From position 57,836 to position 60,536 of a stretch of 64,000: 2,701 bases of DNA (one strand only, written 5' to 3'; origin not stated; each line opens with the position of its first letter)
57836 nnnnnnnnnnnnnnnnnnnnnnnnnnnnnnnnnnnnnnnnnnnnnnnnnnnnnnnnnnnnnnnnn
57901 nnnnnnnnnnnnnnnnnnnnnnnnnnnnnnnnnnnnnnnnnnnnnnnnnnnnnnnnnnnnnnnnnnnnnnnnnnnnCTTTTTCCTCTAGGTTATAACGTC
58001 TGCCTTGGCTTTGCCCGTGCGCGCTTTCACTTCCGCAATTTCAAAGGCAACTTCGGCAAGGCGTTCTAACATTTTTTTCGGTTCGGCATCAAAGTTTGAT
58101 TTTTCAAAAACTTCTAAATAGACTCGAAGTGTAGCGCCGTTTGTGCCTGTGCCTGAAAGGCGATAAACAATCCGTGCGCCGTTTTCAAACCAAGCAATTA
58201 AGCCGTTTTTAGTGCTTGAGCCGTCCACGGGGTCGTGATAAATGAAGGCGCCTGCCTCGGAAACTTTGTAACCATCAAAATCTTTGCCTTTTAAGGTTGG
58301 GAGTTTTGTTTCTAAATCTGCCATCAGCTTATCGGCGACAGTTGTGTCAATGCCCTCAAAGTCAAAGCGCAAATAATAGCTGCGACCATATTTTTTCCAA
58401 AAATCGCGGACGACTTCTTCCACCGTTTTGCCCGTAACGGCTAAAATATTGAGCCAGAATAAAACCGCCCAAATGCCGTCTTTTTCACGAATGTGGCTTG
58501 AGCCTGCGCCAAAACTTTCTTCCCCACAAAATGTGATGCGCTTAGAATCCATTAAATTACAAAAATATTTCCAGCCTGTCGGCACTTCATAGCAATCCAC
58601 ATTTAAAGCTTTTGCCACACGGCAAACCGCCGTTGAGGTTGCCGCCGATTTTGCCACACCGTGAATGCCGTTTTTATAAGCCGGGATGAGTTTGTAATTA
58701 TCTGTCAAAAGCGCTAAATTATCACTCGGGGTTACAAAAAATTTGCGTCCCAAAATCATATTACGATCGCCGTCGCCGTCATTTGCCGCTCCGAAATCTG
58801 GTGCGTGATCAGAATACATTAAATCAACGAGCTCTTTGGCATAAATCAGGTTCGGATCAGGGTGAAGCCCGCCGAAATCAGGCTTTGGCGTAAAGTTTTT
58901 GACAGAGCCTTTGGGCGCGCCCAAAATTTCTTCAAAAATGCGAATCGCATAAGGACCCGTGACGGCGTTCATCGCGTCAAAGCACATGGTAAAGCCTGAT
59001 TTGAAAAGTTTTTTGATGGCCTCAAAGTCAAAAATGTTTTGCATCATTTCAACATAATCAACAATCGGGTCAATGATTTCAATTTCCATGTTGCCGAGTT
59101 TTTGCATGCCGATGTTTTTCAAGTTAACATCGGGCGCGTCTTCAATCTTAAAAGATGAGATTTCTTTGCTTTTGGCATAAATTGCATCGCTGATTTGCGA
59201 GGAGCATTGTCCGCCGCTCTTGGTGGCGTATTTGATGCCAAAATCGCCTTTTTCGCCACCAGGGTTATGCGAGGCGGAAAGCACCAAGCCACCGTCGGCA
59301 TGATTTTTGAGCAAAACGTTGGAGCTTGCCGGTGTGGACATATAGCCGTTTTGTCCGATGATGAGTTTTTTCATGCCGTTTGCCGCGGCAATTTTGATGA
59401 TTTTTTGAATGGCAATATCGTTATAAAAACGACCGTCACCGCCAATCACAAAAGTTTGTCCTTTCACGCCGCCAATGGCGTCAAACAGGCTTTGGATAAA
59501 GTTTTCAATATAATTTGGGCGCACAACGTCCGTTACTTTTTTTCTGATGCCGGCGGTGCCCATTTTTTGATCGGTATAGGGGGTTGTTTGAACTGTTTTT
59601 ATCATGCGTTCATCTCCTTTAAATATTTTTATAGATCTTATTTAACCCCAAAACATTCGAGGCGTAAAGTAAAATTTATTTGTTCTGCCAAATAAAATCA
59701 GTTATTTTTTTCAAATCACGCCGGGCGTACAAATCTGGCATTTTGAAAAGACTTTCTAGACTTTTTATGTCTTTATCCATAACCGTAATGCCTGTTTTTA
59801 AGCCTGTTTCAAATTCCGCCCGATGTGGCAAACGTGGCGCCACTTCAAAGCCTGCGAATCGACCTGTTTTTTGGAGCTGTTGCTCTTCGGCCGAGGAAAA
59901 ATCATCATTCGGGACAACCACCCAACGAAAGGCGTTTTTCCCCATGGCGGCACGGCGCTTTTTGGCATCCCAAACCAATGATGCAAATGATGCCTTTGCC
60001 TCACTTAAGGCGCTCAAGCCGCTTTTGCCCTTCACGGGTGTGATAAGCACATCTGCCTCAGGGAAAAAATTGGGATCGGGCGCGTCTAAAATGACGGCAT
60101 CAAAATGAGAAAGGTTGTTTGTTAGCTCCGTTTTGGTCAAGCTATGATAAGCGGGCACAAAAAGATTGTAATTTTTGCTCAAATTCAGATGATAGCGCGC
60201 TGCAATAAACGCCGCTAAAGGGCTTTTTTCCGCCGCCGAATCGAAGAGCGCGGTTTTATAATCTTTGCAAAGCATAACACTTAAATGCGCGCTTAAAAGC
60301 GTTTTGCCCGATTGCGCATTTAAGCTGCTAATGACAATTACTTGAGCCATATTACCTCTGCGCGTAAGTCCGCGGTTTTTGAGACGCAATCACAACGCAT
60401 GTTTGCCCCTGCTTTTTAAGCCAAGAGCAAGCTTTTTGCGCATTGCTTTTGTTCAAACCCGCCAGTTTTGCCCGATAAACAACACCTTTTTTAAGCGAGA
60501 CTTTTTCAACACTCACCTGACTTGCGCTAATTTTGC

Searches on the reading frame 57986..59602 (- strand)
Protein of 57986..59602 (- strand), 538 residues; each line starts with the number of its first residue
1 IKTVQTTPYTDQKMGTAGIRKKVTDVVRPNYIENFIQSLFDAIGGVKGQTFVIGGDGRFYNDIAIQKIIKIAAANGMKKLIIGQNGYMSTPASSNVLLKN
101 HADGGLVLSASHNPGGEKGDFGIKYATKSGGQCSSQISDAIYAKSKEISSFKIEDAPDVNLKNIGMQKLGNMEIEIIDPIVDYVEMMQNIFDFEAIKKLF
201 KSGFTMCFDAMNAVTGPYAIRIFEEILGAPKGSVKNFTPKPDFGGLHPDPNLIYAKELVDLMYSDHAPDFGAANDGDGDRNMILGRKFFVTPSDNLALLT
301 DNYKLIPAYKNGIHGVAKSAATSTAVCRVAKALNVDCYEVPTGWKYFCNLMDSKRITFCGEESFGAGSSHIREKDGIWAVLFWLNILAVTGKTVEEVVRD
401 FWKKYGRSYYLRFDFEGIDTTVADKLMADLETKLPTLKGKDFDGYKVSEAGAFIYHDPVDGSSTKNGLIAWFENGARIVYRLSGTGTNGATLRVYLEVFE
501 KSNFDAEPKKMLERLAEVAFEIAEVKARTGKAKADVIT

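Call 89: search_protein_families(library=pfam, proteins=[window:57986-59602:-], max_evalue=0.00001)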
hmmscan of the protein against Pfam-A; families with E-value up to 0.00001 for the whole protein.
window:57986-59602:- (538 aa): 4 families
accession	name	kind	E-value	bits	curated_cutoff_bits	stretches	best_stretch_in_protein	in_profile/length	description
PF24947.1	PGM1_C_vert_fung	-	3.8e-36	124.9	27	1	407-533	1-136/138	Phosphoglucomutase-1, C-terminal domain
PF02878.22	PGM_PMM_I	-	8.9e-29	100.4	22.5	1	12-149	2-135/138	Phosphoglucomutase/phosphomannomutase, alpha/beta/alpha domain I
PF02880.22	PGM_PMM_III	-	1.1e-24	87.1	20.7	1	296-405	5-115/115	Phosphoglucomutase/phosphomannomutase, alpha/beta/alpha domain III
PF02879.22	PGM_PMM_II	-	1.8e-14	54.6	29.3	1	182-284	2-99/103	Phosphoglucomutase/phosphomannomutase, alpha/beta/alpha domain II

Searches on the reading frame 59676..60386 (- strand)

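Call 89: search_protein_families(library=pfam, proteins=[window:59676-60386:-], max_evalue=0.00001)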
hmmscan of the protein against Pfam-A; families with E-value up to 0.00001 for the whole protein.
window:59676-60386:- (236 aa): 1 family
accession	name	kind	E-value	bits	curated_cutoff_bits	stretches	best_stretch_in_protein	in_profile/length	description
PF09140.17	MipZ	-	1.9e-11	44.2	20.7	1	131-228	152-254/262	ATPase MipZ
